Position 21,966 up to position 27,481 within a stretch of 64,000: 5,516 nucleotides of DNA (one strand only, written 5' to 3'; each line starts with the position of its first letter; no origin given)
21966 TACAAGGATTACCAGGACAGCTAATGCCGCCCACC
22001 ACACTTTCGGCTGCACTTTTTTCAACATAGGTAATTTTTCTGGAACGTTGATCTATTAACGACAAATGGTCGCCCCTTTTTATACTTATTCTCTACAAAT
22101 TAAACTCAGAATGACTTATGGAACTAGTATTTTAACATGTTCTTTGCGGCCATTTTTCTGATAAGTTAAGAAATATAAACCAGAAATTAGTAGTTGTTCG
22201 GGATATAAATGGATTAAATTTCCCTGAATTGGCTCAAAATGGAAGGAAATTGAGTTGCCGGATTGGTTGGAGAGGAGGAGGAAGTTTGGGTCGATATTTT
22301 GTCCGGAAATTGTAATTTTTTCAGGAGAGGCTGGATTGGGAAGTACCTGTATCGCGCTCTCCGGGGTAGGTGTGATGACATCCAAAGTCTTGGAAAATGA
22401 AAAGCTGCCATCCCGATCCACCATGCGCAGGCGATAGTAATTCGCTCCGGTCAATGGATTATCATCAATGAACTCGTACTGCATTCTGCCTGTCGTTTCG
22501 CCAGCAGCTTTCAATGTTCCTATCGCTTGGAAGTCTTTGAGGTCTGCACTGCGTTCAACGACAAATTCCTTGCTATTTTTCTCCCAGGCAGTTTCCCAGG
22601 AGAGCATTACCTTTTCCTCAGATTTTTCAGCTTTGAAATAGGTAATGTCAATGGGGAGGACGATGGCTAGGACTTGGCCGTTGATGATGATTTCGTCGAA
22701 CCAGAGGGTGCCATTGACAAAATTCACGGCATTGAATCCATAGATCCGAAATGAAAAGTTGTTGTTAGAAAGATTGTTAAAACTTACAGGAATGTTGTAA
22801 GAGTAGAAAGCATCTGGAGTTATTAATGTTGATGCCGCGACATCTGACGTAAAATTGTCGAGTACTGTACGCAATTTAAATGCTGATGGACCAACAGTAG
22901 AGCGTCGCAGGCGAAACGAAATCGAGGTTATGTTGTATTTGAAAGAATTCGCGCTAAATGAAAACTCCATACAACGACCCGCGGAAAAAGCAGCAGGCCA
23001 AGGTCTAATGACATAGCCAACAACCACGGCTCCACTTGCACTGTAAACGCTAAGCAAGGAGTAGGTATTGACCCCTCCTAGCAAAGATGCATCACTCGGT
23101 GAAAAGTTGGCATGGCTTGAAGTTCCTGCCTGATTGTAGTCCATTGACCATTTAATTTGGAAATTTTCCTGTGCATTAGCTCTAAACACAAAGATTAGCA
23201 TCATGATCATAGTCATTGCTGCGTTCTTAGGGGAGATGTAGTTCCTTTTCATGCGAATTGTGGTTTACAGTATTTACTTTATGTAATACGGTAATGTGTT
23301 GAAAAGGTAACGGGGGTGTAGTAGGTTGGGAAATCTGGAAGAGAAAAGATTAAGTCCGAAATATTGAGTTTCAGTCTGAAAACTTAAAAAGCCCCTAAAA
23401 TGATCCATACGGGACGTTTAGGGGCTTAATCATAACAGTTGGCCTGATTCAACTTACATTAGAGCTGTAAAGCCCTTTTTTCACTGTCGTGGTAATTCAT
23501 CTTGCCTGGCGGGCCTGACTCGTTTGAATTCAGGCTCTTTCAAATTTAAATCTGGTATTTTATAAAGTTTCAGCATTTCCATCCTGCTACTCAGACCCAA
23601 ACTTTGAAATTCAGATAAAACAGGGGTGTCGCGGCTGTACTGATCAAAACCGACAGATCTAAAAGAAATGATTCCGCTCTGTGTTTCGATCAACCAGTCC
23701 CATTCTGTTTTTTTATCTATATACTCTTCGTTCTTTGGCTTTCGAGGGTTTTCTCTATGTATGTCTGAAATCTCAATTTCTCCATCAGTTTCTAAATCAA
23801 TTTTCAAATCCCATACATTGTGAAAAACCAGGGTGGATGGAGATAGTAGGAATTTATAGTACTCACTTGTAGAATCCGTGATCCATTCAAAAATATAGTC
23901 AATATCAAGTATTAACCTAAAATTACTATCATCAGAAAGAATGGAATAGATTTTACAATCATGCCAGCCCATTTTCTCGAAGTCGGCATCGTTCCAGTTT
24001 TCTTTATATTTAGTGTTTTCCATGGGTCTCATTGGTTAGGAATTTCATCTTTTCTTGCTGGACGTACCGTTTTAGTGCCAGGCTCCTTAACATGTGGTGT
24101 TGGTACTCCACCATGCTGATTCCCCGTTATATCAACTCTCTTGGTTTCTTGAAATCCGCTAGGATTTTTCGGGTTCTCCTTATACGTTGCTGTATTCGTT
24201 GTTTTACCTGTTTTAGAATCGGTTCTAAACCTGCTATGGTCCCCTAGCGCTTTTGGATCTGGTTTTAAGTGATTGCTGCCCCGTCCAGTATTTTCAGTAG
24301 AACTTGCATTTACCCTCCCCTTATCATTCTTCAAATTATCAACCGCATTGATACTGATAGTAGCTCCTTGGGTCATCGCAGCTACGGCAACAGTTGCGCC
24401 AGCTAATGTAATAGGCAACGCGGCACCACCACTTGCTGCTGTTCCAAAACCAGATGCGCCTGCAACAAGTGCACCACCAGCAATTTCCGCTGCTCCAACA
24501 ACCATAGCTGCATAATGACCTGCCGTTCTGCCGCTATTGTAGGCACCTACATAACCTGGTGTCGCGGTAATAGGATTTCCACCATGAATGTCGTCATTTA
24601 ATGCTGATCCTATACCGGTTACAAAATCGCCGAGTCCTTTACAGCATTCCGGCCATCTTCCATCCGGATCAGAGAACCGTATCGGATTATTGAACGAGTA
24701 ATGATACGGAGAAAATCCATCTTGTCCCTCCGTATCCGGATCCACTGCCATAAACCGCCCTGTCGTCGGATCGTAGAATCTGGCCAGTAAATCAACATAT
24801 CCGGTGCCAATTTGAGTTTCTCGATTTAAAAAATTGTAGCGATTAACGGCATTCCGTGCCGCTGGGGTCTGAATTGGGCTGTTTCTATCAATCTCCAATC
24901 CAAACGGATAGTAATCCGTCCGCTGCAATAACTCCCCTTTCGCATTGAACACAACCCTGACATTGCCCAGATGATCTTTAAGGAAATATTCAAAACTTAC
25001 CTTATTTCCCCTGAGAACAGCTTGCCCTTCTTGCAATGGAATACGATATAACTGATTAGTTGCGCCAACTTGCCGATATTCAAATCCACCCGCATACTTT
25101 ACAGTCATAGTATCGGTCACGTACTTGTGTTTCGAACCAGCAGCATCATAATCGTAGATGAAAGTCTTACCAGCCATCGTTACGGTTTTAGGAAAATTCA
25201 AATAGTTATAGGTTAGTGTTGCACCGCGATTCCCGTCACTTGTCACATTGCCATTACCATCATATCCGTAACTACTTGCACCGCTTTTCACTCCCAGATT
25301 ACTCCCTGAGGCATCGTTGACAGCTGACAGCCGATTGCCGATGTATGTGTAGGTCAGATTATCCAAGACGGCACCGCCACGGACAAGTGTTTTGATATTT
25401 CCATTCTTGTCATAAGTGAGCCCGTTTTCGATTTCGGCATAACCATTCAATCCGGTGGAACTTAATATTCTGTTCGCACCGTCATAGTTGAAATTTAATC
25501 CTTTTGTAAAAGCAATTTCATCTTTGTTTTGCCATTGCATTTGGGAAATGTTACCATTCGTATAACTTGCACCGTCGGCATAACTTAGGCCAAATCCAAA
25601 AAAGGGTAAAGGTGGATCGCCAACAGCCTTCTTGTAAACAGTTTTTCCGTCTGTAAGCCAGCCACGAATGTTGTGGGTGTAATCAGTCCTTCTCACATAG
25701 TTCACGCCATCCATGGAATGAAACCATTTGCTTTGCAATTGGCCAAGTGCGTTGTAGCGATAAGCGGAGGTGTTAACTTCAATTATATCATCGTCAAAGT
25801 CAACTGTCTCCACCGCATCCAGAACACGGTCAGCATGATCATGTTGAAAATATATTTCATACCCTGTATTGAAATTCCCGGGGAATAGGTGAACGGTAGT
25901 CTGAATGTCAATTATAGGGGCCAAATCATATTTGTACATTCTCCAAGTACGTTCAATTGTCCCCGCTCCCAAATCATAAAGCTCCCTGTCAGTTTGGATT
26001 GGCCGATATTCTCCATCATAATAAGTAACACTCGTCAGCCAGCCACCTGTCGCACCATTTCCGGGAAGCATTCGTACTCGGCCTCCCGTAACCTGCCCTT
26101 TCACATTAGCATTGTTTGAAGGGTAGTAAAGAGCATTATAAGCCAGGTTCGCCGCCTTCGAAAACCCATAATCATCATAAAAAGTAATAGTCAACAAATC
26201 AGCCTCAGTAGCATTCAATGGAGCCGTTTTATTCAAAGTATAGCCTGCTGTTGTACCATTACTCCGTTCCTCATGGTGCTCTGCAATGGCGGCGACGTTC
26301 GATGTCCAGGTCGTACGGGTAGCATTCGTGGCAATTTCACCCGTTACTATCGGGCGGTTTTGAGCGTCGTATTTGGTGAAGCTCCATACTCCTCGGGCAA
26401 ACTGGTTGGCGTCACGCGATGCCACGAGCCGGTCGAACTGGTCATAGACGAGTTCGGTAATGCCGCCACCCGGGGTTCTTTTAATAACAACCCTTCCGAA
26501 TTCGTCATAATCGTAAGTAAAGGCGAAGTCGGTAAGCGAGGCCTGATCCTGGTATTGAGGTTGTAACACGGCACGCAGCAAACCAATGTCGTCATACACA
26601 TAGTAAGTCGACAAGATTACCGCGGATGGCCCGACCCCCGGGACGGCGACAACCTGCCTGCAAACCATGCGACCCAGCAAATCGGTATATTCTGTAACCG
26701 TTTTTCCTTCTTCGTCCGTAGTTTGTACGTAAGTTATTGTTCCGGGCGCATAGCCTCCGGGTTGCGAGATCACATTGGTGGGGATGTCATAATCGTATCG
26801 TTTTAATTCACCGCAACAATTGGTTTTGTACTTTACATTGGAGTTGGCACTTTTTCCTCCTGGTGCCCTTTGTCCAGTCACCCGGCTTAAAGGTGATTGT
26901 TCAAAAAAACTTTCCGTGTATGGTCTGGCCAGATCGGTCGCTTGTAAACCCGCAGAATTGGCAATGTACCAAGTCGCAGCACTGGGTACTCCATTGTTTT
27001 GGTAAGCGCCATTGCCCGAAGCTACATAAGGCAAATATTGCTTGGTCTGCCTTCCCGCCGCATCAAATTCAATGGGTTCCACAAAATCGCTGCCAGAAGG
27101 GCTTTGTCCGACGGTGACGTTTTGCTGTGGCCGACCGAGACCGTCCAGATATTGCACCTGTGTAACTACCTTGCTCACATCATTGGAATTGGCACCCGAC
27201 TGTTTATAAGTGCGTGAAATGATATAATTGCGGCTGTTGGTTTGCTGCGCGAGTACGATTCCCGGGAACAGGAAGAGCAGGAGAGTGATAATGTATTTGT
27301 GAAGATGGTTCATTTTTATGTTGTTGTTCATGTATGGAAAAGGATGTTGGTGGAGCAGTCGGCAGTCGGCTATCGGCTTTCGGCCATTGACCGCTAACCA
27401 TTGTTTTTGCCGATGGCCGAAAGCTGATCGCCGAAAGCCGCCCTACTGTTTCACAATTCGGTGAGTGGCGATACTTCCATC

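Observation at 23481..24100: RHS toxin and its putative immunity protein end in the same about 19-aa C-terminal tail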

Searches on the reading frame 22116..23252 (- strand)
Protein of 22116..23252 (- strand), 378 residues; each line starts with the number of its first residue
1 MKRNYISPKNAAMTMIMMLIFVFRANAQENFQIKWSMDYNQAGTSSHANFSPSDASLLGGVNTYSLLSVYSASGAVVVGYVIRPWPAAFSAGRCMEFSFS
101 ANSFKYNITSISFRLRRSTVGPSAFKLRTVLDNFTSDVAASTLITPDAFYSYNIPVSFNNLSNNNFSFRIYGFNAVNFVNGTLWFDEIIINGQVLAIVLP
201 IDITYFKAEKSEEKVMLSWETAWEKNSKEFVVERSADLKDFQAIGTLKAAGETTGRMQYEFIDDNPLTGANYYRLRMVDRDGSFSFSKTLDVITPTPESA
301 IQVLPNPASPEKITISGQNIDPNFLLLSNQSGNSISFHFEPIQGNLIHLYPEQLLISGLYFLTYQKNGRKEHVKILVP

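Call 4: search_protein_families(library=pfam, proteins=[window:22116-23252:-], max_evalue=0.1)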
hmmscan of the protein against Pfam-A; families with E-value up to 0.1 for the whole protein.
window:22116-23252:- (378 aa): 1 family
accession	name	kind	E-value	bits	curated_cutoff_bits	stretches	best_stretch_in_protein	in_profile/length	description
PF22633.2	F5_F8_type_C_2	-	0.066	14.3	27.8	0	209-259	29-79/91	NedA-like, galactose-binding domain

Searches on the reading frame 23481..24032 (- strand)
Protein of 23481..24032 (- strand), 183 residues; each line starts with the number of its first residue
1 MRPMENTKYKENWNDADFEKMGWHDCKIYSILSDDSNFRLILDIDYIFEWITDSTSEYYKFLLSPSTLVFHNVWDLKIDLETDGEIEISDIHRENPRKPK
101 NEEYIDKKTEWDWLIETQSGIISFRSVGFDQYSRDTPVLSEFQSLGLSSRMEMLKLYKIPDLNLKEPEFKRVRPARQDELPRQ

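Call 4: search_protein_families(library=pfam, proteins=[window:23481-24032:-], max_evalue=0.1)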
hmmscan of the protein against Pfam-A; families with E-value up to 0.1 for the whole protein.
window:23481-24032:- (183 aa): 0 families

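Call 5: find_homologous_proteins(query=window:23481-24032:-, max_evalue=0.001)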
Query window:23481-24032:- (183 aa): 32 proteins with E <= 0.001 among 78 candidates.
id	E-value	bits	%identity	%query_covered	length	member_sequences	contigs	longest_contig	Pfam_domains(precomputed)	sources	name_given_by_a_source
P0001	3.0e-117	407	100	98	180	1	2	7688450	-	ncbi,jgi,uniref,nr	ncbi:hypothetical protein [Dyadobacter pollutisoli]|jgi:hypothetical protein|uniref:Uncharacterized 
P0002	1.5e-99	349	85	98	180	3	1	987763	-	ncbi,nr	ncbi:hypothetical protein [Dyadobacter linearis]|nr:hypothetical protein [Dyadobacter sp. CECT 9623]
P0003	1.6e-78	281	76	86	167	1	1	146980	-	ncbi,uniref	ncbi:hypothetical protein ACS5NO_29225 [Larkinella sp. GY13]|uniref:hypothetical protein n=1 Tax=Lar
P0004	4.1e-49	185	53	88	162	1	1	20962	-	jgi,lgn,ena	-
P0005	4.4e-48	181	55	85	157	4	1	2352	-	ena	-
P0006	7.0e-38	148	50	75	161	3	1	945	-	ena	-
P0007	4.1e-37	146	49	75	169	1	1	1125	-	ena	-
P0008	1.1e-36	144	47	75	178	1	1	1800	-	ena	-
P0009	1.4e-36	144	48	75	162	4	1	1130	-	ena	-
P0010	1.8e-31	127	46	75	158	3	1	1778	-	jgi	jgi:hypothetical protein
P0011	2.6e-29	120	42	77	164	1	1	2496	-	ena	-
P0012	8.8e-29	118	39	85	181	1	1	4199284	-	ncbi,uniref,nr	ncbi:hypothetical protein [Lacunisphaera limnophila]|uniref:hypothetical protein n=1 Tax=Lacunisphae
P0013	1.1e-27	115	47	74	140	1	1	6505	-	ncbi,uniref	ncbi:hypothetical protein CHRYSEOSP005_30980 [Chryseobacterium sp. Alg-005]|uniref:hypothetical prot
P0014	2.1e-26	111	47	74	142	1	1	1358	-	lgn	-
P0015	6.3e-25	106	42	77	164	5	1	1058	-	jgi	jgi:hypothetical protein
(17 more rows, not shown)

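Call 10: find_encoding_contigs(protein=P0002, flank=8000, max_places=3)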
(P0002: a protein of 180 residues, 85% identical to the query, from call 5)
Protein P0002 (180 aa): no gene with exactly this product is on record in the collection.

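Call 11: find_encoding_contigs(protein=P0003, flank=8000, max_places=3)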
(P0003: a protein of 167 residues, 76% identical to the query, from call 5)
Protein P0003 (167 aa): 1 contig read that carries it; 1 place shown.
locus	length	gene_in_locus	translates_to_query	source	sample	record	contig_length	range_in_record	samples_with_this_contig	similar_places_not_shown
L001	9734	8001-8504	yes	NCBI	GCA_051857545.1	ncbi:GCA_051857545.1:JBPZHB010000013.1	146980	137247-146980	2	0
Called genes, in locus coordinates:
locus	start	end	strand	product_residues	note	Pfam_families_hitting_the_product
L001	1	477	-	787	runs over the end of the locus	PF13620:CarboxypepD_reg, PF13715:CarbopepD_reg_2, PF07715:Plug, PF00593:TonB_dep_Rec_b-barrel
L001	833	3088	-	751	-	PF00512:HisKA, PF02518:HATPase_c, PF00072:Response_reg, PF23198:PDE8A_N (faint), PF00072:Response_reg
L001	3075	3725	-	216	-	PF00578:AhpC-TSA (weak), PF20029:DUF6436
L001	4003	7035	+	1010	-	PF20041:DUF6443, PF05593:RHS_repeat (weak)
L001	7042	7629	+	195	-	PF23745:ANK_LRRK2 (faint), PF13606:Ank_3 (faint), PF12796:Ank_2, PF13637:Ank_4 (weak), PF13857:Ank_5 (weak), PF00023:Ank (weak), PF13637:Ank_4 (weak)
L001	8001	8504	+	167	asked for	-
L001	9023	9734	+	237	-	?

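Call 23: find_encoding_contigs(protein=P0004, flank=6000, max_places=3)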
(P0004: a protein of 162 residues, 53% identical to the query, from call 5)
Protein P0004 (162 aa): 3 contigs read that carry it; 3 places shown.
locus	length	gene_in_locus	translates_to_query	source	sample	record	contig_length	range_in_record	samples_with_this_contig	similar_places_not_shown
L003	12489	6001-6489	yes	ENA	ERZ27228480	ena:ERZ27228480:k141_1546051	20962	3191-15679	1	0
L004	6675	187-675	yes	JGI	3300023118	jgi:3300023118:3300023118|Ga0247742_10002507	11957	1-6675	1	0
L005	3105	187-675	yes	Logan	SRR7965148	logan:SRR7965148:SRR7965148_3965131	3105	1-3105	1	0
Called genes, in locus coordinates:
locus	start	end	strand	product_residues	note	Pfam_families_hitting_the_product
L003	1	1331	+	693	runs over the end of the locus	PF00091:Tubulin, PF12327:FtsZ_C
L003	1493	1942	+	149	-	PF09424:YqeY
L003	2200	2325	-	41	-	-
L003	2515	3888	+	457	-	-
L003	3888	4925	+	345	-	-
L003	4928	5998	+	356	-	PF15529:Ntox24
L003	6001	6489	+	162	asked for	-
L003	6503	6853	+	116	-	-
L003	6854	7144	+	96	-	-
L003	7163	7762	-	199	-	PF14024:DUF4240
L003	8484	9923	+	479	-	PF13175:AAA_15, PF00005:ABC_tran (faint), PF13304:AAA_21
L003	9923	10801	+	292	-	-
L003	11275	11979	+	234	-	PF14848:HU-DNA_bdg, PF14734:DUF4469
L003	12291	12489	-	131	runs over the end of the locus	PF13443:HTH_26 (weak), PF01381:HTH_3 (weak)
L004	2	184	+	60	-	?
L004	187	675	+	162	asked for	-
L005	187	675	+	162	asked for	-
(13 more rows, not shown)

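Call 24: find_encoding_contigs(protein=P0005, flank=3000, max_places=3)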
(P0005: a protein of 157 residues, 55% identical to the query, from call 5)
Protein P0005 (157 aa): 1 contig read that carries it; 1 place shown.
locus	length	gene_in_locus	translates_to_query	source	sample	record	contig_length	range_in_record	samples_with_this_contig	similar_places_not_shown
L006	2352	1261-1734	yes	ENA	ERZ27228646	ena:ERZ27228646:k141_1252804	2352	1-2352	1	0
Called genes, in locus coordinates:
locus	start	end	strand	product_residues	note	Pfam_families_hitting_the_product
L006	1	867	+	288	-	?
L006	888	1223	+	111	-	PF15580:Imm53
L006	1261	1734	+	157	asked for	-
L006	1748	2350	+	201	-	?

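Call 48: search_solved_structures(query=A1, max_evalue=1, show_alignments=1)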
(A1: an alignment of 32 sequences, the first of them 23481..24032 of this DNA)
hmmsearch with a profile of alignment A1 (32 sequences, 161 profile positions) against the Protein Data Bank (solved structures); distinct sequences matched with E-value up to 1: 0.

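Call 58: list_cluster_members(proteins=[P0001, P0002, P0003])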
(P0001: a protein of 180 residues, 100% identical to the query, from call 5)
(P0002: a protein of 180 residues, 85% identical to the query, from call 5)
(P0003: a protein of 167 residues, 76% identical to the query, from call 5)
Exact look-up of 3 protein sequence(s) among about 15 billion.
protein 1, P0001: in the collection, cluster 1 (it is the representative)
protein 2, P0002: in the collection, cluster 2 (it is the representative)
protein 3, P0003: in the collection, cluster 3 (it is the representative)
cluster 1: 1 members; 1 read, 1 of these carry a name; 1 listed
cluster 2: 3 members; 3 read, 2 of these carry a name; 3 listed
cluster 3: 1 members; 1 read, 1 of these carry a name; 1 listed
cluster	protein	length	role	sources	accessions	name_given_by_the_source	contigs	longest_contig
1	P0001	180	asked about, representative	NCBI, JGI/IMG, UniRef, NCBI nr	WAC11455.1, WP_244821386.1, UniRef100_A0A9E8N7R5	hypothetical protein [Dyadobacter pollutisoli] | hypothetical protein | Uncharacterized protein n=1 Tax=Dyadobacter pollutisoli TaxID=2910158 ...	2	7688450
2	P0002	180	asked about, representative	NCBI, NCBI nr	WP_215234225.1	hypothetical protein [Dyadobacter linearis] | hypothetical protein [Dyadobacter sp. CECT 9623]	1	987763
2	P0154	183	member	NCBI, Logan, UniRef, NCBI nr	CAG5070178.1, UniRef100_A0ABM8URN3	hypothetical protein DYBT9623_02918 [Dyadobacter sp. CECT 9623] | DUF4178 domain-containing protein n=2 Tax=Dyadobacter linearis TaxID=2823330 ...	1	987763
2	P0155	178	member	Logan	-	-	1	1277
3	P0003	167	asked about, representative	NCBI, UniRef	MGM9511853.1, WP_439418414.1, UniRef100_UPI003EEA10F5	hypothetical protein ACS5NO_29225 [Larkinella sp. GY13] | hypothetical protein n=1 Tax=Larkinella sp. GY13 TaxID=3453720 RepID=UPI003EEA10F5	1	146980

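Call 62: find_encoding_contigs(protein=P0155, flank=2000, max_places=3)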
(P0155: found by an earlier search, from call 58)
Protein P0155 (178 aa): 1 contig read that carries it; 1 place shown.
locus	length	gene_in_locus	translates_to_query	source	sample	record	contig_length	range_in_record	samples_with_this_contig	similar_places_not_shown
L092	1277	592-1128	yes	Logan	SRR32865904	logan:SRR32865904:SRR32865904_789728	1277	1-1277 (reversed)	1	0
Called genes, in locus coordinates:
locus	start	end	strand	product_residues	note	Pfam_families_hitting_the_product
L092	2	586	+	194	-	?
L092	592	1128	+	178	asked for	-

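Call 66: search_protein_families(library=pfam, proteins=[L001:7042-7629:+], max_evalue=0.01)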
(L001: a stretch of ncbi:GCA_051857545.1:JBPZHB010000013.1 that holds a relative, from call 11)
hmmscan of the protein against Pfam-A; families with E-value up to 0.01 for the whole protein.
L001:7042-7629:+ (195 aa): 6 families
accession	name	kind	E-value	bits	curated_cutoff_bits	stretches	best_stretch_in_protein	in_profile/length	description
PF12796.13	Ank_2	-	3.2e-40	137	27.3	4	108-191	1-81/90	Ankyrin repeats (3 copies)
PF00023.36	Ank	-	9.5e-22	76.3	21.1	2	137-167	2-32/33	Ankyrin repeat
PF13606.12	Ank_3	-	2.1e-18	64.7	22.3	1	137-163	2-28/30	Ankyrin repeat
PF13637.12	Ank_4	-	1e-16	61.1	22.7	2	141-189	1-49/50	Ankyrin repeats (many copies)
PF13857.12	Ank_5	-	1.4e-16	60.8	27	2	127-177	5-56/56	Ankyrin repeats (many copies)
PF23745.1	ANK_LRRK2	-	1.9e-06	28.2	27.5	1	141-192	35-86/130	LRRK2 ANK repeat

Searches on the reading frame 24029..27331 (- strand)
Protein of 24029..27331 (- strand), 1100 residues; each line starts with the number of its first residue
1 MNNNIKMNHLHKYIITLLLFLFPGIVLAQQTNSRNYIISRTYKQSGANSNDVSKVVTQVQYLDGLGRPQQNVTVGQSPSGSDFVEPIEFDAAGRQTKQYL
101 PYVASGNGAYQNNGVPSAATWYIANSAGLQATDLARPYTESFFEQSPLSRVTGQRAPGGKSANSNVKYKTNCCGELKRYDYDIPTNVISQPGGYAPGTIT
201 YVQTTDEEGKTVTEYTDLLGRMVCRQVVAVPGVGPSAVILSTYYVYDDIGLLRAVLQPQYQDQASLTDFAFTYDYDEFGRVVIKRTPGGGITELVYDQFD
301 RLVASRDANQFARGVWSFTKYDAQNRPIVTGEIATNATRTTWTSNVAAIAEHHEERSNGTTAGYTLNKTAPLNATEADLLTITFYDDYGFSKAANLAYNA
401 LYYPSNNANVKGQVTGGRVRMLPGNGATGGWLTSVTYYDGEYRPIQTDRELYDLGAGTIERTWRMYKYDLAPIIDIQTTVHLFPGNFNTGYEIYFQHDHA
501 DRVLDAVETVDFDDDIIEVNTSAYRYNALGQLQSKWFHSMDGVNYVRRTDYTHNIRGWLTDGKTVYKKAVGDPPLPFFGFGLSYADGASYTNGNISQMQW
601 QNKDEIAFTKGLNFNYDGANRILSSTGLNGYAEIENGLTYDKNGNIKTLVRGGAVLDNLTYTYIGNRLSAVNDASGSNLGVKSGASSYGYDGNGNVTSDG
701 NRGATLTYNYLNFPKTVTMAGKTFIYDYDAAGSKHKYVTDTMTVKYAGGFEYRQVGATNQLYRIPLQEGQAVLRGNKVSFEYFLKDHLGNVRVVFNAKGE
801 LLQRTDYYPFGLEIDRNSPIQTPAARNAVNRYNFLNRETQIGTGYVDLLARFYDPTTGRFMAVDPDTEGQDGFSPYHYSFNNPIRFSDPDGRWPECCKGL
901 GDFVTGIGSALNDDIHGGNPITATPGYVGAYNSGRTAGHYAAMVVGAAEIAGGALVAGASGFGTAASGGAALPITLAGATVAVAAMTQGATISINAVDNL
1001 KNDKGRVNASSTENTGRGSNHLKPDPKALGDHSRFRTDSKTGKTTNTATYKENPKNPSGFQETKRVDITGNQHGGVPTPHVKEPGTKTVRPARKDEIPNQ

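Call 4: search_protein_families(library=pfam, proteins=[window:24029-27331:-], max_evalue=0.1)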
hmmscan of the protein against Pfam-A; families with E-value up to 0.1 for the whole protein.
window:24029-27331:- (1100 aa): 3 families
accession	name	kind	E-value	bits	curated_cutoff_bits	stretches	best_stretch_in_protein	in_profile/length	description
PF20041.5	DUF6443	-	3.4e-34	118.4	27.8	1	42-167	5-130/137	Domain of unknown function (DUF6443)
PF05593.20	RHS_repeat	-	1.1e-08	35.6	22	1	275-309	1-35/38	RHS Repeat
PF15529.11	Ntox24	-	0.00025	21.7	24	1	1019-1083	9-68/91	Bacterial toxin 24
